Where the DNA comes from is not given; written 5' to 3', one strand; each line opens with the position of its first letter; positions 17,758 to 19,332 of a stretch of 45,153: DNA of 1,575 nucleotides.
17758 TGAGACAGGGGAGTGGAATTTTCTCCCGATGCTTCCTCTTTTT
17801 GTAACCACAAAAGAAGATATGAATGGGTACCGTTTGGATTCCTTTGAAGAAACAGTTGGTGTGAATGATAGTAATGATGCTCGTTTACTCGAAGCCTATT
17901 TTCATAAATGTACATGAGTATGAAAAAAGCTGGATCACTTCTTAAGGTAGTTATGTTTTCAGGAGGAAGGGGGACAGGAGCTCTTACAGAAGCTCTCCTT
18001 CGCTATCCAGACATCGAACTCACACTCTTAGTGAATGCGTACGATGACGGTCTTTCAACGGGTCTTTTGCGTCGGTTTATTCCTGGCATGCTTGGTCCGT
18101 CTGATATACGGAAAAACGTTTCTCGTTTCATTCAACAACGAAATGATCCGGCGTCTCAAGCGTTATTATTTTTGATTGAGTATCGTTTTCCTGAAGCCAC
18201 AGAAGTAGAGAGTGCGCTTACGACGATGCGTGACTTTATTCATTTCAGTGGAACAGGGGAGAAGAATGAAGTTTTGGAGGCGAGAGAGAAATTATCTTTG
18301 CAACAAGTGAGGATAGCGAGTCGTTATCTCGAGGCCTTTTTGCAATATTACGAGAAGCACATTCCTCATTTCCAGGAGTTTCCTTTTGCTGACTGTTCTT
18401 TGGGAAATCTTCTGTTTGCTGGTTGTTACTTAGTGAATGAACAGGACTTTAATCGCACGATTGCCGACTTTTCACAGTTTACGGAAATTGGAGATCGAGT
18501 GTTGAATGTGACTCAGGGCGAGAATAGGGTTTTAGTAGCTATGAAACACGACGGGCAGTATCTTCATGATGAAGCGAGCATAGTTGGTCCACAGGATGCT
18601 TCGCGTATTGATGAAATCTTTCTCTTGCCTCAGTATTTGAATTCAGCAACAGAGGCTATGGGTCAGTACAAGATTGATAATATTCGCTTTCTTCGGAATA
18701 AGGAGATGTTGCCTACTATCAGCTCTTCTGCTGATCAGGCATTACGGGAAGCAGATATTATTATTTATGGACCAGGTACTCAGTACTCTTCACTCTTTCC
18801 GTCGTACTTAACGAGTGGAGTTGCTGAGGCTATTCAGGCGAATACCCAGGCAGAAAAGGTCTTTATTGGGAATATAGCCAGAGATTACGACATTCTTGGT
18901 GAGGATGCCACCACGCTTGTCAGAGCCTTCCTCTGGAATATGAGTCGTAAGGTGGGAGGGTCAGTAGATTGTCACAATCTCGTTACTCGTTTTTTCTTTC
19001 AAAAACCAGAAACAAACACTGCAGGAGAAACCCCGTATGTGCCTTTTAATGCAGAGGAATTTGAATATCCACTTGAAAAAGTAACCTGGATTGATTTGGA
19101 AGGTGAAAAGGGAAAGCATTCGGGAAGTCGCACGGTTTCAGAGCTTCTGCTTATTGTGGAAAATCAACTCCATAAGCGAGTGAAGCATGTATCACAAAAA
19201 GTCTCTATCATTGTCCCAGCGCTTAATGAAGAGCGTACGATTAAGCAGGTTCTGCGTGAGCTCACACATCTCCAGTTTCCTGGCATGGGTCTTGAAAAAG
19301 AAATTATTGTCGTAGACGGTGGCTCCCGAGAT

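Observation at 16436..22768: HAD / nucleotidyltransferase / YvcK-CofD-like::GT2 fusion / GT2 / GtrA / polytopic protein: candidate uncharacterised glycan-decoration system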

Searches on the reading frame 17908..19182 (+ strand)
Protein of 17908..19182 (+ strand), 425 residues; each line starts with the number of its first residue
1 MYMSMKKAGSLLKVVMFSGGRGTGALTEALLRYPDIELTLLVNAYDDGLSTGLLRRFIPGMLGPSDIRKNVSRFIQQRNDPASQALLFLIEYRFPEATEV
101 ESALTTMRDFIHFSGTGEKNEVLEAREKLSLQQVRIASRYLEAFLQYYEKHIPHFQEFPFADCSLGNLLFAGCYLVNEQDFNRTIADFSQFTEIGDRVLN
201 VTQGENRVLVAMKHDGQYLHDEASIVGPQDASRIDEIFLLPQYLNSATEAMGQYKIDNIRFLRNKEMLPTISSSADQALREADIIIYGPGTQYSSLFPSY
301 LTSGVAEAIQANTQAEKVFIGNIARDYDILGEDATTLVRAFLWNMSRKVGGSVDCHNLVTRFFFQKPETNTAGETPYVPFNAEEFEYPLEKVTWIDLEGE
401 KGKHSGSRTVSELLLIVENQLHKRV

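Call 50: search_protein_representatives(protein=window:17908-19182:+)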
Query: 425 residues. Proteins with E-value up to 0.001 (for the whole library): 2421; up to 1e-10: 924; up to 1e-30: 320. The best 150 are listed.
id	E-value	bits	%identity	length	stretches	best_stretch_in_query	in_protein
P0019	6.1e-187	637.9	68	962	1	10-425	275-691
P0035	6.7e-159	545.6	62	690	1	7-425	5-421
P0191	1.0e-101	357.3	46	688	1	10-417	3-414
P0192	6.6e-101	354.6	47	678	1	11-423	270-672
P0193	1.6e-97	343.4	43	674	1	7-424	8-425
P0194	1.0e-96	340.8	44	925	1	11-421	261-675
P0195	2.9e-96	339.3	45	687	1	12-420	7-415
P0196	7.6e-95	334.7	46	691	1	12-416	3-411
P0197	1.3e-94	333.9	44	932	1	10-418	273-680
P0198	1.6e-94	333.6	43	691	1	12-419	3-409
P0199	2.9e-93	329.5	42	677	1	12-423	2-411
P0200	1.9e-92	326.8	44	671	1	12-421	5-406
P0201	3.9e-91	322.4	43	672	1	8-419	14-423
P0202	1.5e-90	320.5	44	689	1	9-408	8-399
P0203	1.6e-90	320.4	42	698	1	15-424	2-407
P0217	1.5e-77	277.8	39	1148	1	11-418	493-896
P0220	2.5e-75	270.4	43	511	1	12-420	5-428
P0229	1.0e-69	251.9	38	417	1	13-407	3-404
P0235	1.1e-66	242.0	39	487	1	12-414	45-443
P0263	3.9e-61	223.6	33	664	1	12-421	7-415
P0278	9.4e-59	215.8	34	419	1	11-421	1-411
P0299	4.4e-56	207.0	35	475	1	16-413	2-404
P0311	5.4e-54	200.1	32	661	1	7-366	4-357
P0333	4.0e-50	187.4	33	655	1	12-420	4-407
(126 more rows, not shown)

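Call 51: search_protein_families(library=pfam, proteins=[P0217, P0229, P0278, P0263, P0311, P0333, P0235, P0220, P0299, P0194], max_evalue=0.00001)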
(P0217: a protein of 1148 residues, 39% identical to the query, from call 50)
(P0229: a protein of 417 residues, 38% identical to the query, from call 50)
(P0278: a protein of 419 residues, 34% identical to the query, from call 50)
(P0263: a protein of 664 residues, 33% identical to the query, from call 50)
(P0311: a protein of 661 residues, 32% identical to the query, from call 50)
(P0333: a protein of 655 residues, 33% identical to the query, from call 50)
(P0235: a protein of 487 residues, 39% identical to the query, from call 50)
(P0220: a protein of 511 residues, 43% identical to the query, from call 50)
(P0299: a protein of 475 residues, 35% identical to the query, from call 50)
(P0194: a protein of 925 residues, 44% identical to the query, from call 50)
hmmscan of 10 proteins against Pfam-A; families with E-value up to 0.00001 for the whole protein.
P0217 (1148 aa): 9 families
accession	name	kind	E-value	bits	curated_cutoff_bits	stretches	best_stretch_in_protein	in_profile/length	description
PF13419.12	HAD_2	-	5.1e-39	134.7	23.8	1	11-190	1-178/178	Haloacid dehalogenase-like hydrolase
PF00702.32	Hydrolase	-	7.9e-35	121.4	26.4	1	9-183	2-190/191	haloacid dehalogenase-like hydrolase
PF01933.23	CofD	-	1.3e-34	120.2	30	1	496-873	1-273/290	2-phospho-L-lactate transferase CofD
PF00535.33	Glycos_transf_2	-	2.8e-33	115.6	23.3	1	911-1033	1-123/168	Glycosyl transferase family 2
PF12804.13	NTP_transf_3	-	2.4e-16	60.7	27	1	248-359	1-106/160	MobA-like NTP transferase domain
PF00483.29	NTP_transferase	-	2.4e-11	44.1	21.2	1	248-383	2-142/245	Nucleotidyl transferase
PF10111.15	Glyco_tranf_2_2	-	1.3e-07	31.9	27.3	1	912-1011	2-104/276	Glycosyltransferase like family 2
PF13641.12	Glyco_tranf_2_3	-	1.4e-07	32.2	27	1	910-1013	3-111/230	Glycosyltransferase like family 2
PF01128.25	IspD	-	5.2e-06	26.8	27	0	248-308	3-65/221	2-C-methyl-D-erythritol 4-phosphate cytidylyltransferase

P0229 (417 aa): 1 family
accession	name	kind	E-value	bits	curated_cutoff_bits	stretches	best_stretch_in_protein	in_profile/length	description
PF01933.23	CofD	-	5.4e-23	82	30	1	4-320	1-219/290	2-phospho-L-lactate transferase CofD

P0278 (419 aa): 1 family
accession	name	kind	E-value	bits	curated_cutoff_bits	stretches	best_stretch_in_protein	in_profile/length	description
PF01933.23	CofD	-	1.3e-33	116.9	30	1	4-385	1-289/290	2-phospho-L-lactate transferase CofD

P0263 (664 aa): 2 families
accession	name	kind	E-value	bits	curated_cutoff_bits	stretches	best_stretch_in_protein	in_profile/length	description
PF01933.23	CofD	-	2.5e-30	106.1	30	1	9-378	1-274/290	2-phospho-L-lactate transferase CofD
PF00535.33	Glycos_transf_2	-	1.8e-28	100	23.3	1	427-585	1-163/168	Glycosyl transferase family 2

P0311 (661 aa): 1 family
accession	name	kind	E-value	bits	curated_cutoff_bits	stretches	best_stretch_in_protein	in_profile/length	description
PF01933.23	CofD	-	4.3e-16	59.4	30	1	11-358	1-252/290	2-phospho-L-lactate transferase CofD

P0333 (655 aa): 2 families
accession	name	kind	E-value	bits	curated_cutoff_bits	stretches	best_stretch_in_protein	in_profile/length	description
PF01933.23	CofD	-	3.7e-21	76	30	1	6-383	1-273/290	2-phospho-L-lactate transferase CofD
PF00535.33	Glycos_transf_2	-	5.9e-20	72.3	23.3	1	419-576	1-163/168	Glycosyl transferase family 2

P0235 (487 aa): 1 family
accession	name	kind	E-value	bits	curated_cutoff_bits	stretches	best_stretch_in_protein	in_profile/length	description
PF01933.23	CofD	-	4.7e-30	105.2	30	1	48-394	2-251/290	2-phospho-L-lactate transferase CofD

P0220 (511 aa): 2 families
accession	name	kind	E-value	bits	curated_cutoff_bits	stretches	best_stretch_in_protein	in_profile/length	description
PF01933.23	CofD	-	1.1e-24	87.6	30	1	7-366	1-255/290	2-phospho-L-lactate transferase CofD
PF00535.33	Glycos_transf_2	-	2.3e-10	41.1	23.3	1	442-508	1-67/168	Glycosyl transferase family 2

P0299 (475 aa): 1 family
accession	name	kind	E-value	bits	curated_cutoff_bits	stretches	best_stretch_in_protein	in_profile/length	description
PF01933.23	CofD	-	1.7e-18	67.2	30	1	3-360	4-252/290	2-phospho-L-lactate transferase CofD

P0194 (925 aa): 5 families
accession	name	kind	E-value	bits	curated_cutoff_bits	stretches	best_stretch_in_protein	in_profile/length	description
PF01933.23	CofD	-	1.1e-23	84.3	30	1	264-599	1-242/290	2-phospho-L-lactate transferase CofD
PF00535.33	Glycos_transf_2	-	1e-22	81.3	23.3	1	687-815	1-128/168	Glycosyl transferase family 2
PF12804.13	NTP_transf_3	-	2.5e-15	57.5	27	1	11-139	1-123/160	MobA-like NTP transferase domain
PF00483.29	NTP_transferase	-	1.1e-09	38.7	21.2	1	12-158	3-158/245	Nucleotidyl transferase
PF01128.25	IspD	-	4e-06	27.2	27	0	11-70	3-63/221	2-C-methyl-D-erythritol 4-phosphate cytidylyltransferase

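Call 57: find_encoding_contigs(protein=P0278, flank=7000, max_places=2)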
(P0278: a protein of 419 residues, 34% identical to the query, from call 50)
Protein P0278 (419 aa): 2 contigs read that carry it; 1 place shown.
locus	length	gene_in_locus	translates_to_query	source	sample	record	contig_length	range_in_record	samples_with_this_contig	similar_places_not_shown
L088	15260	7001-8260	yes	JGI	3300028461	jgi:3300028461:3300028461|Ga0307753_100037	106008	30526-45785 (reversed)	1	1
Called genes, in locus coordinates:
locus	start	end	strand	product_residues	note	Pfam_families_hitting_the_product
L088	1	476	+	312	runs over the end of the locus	-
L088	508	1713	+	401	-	PF00155:Aminotran_1_2 (weak), PF01041:DegT_DnrJ_EryC1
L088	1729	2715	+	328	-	PF13641:Glyco_tranf_2_3, PF00535:Glycos_transf_2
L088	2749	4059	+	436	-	PF13439:Glyco_transf_4 (weak), PF13579:Glyco_trans_4_4 (faint), PF20706:GT4-conflict (weak), PF00534:Glycos_transf_1, PF13692:Glyco_trans_1_4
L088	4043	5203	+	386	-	PF13439:Glyco_transf_4 (faint), PF13524:Glyco_trans_1_2 (weak), PF00534:Glycos_transf_1 (weak), PF13692:Glyco_trans_1_4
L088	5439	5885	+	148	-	PF04480:DUF559, PF18741:MTES_1575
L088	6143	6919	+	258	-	PF00483:NTP_transferase, PF01128:IspD, PF12804:NTP_transf_3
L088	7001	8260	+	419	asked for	PF01933:CofD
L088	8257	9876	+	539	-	PF00702:Hydrolase, PF13419:HAD_2, PF13242:Hydrolase_like (faint), PF13641:Glyco_tranf_2_3, PF00535:Glycos_transf_2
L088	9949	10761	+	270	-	-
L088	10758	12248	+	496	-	PF13489:Methyltransf_23, PF01209:Ubie_methyltran (weak), PF07021:MetW, PF08241:Methyltransf_11, PF08242:Methyltransf_12, PF13649:Methyltransf_25, PF13847:Methyltransf_31, PF00535:Glycos_transf_2, +2 more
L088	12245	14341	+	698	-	-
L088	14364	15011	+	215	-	PF02353:CMAS (weak), PF08241:Methyltransf_11, PF08242:Methyltransf_12 (weak), PF13649:Methyltransf_25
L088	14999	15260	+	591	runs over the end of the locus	PF13231:PMT_2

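Call 58: find_encoding_contigs(protein=P0229, flank=7000, max_places=2)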
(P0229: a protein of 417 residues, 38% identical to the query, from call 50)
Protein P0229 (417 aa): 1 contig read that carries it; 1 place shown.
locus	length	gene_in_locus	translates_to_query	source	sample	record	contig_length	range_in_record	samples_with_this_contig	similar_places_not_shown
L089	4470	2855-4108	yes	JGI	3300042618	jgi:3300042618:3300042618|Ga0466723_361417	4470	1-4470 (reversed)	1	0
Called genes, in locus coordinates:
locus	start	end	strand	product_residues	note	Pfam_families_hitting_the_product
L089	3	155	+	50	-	?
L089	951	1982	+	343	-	PF00535:Glycos_transf_2, PF10111:Glyco_tranf_2_2, PF13506:Glyco_transf_21 (weak), PF13641:Glyco_tranf_2_3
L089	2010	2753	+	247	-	PF00483:NTP_transferase, PF01128:IspD (weak), PF12804:NTP_transf_3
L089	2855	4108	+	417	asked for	PF01933:CofD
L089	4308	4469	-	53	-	?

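Call 70: search_solved_structures(query=A3, max_evalue=1, show_alignments=0)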
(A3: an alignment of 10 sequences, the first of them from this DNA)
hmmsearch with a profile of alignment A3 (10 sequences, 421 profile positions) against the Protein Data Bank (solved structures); distinct sequences matched with E-value up to 1: 5.
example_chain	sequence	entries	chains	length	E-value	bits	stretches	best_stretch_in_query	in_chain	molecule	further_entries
2hzb_A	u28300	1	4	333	1.3e-26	96.7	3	272-335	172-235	Hypothetical UPF0052 protein BH3568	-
2o2z_A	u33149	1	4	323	2.9e-26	95.6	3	272-335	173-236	hypothetical protein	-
2ppv_A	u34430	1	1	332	1.8e-25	93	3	6-92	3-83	Uncharacterized protein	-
2q7x_A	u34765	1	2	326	1.2e-21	80.3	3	263-416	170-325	UPF0052 protein SP_1565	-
2p0y_A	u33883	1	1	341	3.5e-20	75.5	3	253-416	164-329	Hypothetical protein lp_0780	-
